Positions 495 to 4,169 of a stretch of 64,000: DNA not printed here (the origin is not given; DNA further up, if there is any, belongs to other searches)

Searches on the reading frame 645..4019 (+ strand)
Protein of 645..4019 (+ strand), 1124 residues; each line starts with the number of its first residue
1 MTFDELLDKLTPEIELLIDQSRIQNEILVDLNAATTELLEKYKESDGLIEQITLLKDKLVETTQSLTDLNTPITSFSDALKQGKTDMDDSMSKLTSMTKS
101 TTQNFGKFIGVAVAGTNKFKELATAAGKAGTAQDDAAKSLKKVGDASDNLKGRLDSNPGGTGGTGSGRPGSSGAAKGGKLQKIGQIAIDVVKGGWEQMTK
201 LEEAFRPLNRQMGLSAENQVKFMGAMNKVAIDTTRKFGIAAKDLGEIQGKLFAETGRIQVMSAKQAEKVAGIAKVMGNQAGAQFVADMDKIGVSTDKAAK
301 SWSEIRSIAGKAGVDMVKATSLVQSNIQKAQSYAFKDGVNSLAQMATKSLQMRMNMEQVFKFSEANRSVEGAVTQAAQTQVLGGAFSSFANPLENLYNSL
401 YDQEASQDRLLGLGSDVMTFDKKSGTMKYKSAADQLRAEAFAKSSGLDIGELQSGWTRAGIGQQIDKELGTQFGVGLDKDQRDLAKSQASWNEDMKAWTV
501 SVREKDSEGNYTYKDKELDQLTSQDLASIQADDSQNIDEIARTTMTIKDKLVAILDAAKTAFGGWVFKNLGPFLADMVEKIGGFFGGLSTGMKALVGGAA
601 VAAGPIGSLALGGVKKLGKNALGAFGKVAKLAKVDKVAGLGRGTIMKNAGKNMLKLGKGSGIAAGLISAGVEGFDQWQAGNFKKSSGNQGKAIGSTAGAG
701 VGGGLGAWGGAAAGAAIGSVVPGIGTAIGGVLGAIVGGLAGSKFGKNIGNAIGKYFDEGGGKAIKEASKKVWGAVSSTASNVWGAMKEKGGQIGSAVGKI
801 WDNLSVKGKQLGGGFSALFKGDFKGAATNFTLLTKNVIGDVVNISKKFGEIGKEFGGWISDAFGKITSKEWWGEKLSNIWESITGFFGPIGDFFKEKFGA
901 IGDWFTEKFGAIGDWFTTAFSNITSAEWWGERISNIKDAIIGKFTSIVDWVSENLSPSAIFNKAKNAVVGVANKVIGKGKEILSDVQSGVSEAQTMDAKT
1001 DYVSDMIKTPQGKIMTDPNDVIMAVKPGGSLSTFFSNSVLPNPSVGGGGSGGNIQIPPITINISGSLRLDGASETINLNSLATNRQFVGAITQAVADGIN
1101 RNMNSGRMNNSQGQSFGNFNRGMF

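Call 11: search_protein_families(library=phrogs, proteins=[window:645-4019:+], max_evalue=0.001)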
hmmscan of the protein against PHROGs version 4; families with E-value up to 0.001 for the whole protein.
window:645-4019:+ (1124 aa): 8 families
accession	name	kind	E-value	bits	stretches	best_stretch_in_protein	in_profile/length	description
phrog_167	-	tail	4.3e-29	101.9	1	50-990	131-992/1555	tail length tape measure protein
phrog_1535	-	tail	1.4e-11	44.3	2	450-867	658-999/1152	tail length tape measure protein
phrog_11489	-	unknown function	1e-09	38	1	687-782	712-794/1717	-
phrog_20938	-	unknown function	5.5e-09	35.7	1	624-767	727-868/1028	-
phrog_1047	-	tail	1.5e-08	34.2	1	580-777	747-933/1251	tail associated lysin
phrog_34863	-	unknown function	2.3e-07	30.3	1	684-772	386-470/966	-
phrog_24596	-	unknown function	0.00011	21.5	1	615-759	639-773/1052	-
phrog_1272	-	tail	0.00011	21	1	558-1108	561-1143/1606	tail length tape measure protein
